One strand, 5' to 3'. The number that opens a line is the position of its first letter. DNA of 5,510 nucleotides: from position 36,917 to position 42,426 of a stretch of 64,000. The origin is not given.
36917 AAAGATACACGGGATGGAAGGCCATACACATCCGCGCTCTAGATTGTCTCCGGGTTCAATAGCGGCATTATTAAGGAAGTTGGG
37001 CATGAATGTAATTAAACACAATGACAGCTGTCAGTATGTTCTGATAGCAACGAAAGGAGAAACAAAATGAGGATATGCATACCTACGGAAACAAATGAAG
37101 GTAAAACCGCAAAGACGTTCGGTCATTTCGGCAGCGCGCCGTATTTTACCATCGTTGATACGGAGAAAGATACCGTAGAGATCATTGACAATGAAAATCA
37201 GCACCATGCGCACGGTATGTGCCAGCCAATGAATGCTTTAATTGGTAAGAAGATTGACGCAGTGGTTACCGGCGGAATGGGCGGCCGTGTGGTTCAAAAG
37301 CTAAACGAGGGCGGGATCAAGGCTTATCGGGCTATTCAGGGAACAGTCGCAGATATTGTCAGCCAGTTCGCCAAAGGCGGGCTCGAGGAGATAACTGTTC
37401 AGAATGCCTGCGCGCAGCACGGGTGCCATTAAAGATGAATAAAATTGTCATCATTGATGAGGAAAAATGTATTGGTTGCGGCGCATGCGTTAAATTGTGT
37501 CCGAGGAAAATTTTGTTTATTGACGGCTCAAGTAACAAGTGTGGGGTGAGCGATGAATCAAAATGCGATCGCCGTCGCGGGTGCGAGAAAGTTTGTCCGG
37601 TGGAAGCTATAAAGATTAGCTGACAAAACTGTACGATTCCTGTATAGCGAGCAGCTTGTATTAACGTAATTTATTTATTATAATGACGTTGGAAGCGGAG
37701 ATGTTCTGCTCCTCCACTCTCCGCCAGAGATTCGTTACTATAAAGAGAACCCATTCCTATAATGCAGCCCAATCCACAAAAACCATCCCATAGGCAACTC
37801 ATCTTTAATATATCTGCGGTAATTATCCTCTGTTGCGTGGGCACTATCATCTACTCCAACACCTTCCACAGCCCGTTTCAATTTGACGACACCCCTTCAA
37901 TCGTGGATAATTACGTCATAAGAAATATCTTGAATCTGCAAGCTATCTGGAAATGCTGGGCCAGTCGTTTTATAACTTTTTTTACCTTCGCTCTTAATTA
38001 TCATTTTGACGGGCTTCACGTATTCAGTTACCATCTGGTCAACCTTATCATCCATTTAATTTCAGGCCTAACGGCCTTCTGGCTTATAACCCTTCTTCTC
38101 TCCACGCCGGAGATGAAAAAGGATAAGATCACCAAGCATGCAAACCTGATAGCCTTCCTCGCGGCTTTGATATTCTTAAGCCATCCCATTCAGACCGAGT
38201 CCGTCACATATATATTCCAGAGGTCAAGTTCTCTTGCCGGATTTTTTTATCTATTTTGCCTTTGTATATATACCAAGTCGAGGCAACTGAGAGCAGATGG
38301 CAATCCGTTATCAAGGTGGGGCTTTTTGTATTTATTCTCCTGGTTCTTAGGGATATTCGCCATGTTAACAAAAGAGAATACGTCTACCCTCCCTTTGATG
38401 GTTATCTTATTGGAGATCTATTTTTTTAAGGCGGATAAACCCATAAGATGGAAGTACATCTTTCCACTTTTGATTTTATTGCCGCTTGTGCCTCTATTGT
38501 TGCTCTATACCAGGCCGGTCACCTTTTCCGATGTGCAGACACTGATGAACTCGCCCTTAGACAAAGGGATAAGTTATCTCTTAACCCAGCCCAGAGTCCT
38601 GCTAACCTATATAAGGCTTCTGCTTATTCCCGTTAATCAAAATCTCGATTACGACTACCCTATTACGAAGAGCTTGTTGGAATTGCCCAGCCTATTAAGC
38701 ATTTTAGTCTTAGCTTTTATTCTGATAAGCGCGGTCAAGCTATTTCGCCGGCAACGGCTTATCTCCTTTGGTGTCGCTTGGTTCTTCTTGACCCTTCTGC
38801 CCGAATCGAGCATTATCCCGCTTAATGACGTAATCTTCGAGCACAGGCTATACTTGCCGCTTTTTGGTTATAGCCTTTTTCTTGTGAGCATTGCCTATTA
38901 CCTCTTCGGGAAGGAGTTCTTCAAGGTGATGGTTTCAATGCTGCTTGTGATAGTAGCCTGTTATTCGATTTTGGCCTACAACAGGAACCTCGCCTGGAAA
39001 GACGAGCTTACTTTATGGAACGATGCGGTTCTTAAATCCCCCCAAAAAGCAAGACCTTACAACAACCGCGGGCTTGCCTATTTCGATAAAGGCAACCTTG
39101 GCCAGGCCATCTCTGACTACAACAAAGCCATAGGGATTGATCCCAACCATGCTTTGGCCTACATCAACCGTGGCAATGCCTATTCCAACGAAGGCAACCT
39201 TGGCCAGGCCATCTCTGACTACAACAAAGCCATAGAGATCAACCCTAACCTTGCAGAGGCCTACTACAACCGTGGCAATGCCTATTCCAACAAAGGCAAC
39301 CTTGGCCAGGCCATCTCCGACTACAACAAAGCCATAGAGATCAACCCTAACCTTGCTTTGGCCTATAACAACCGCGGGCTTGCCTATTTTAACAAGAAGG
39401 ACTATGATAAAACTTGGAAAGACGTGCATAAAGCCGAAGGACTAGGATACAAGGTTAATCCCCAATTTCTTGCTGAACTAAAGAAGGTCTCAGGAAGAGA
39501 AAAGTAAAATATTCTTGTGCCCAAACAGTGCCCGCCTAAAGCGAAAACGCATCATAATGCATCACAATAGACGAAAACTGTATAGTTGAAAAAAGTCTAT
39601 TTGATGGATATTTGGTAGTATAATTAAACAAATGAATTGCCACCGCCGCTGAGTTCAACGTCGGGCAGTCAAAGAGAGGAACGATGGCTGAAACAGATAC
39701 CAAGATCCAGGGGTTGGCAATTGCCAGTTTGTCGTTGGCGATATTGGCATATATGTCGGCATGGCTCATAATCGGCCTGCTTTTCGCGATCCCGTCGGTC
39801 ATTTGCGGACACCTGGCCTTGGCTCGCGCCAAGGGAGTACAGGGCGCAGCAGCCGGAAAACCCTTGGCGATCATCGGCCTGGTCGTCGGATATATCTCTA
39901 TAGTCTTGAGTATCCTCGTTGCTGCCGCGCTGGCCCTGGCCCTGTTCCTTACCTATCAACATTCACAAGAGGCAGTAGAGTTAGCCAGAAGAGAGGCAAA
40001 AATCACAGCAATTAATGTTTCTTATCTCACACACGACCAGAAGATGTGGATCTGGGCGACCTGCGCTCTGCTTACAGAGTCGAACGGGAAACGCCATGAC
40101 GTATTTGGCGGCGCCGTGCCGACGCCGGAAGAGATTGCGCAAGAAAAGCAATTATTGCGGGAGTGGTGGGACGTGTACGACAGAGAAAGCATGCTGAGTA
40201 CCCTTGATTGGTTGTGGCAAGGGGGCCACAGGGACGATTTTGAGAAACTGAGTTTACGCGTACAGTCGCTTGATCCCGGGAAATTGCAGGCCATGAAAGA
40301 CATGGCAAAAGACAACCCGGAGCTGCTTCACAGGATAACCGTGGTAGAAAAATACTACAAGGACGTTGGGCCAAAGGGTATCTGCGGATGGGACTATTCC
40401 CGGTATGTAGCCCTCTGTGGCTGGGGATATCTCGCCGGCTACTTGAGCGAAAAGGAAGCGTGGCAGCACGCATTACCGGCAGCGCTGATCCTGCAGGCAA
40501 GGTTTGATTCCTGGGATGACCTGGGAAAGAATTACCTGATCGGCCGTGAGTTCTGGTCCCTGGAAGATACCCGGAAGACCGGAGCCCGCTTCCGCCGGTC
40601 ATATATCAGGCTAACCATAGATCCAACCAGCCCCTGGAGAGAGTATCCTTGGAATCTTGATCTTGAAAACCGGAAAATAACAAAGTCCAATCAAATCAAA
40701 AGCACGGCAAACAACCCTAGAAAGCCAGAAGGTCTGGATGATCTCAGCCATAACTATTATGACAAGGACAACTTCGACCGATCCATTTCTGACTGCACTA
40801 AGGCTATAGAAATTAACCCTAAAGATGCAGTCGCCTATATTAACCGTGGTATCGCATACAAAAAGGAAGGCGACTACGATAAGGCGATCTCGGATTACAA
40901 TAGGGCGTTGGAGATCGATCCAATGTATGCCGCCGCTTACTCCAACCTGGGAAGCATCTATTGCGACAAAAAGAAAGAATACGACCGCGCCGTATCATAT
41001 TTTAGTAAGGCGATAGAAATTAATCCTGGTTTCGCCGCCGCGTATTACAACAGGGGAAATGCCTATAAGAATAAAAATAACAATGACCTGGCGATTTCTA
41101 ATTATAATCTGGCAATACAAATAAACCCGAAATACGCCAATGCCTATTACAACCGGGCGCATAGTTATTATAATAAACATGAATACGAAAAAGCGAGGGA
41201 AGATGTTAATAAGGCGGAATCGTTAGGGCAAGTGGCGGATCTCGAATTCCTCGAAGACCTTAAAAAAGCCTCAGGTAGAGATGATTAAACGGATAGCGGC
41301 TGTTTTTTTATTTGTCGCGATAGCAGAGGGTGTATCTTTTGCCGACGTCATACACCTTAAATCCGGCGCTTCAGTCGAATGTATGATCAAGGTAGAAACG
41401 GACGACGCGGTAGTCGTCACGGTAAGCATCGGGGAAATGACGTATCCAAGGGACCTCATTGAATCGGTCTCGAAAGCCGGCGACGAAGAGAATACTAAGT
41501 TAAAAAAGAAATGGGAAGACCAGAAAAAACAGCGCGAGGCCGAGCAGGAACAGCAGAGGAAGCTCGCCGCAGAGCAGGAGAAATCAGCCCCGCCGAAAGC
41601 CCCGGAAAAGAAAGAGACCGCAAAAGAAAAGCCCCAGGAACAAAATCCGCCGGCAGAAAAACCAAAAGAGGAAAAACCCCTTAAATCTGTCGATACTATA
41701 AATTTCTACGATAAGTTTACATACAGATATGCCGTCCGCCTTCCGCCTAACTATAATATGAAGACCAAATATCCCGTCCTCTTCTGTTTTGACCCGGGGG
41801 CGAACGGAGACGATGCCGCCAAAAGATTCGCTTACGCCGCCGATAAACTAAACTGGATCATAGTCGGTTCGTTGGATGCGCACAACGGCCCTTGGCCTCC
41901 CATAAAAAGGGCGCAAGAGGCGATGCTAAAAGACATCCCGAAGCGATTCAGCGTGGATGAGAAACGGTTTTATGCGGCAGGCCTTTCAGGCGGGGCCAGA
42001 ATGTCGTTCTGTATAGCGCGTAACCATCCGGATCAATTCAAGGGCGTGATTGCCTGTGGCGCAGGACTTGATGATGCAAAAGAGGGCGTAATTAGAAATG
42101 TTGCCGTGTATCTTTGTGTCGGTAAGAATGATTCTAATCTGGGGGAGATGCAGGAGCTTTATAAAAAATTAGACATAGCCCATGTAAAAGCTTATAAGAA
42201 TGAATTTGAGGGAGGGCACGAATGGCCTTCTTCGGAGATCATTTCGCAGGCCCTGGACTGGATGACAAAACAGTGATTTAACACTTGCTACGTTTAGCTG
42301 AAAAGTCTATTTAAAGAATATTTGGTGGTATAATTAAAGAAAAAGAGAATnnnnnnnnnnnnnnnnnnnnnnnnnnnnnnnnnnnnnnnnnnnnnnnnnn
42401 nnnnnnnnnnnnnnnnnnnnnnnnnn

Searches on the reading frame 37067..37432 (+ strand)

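Call 30: search_protein_families(library=pfam, proteins=[window:37067-37432:+], max_evalue=0.01)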
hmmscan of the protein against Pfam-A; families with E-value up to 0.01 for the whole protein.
window:37067-37432:+ (121 aa): 1 family
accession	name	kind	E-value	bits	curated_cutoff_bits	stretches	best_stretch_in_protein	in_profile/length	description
PF02579.22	Nitro_FeMo-Co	-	3.1e-22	79.1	26.3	1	18-102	6-93/94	Dinitrogenase iron-molybdenum cofactor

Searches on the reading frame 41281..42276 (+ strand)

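Call 30: search_protein_families(library=pfam, proteins=[window:41281-42276:+], max_evalue=0.01)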
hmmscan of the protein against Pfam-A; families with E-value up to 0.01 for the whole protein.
window:41281-42276:+ (331 aa): 2 families
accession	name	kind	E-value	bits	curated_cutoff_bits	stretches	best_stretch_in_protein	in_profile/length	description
PF00756.26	Esterase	-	1.2e-09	38.7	22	1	216-316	103-238/251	Putative esterase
PF00326.27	Peptidase_S9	-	0.0024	17.8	22.6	1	219-258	55-94/213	Prolyl oligopeptidase family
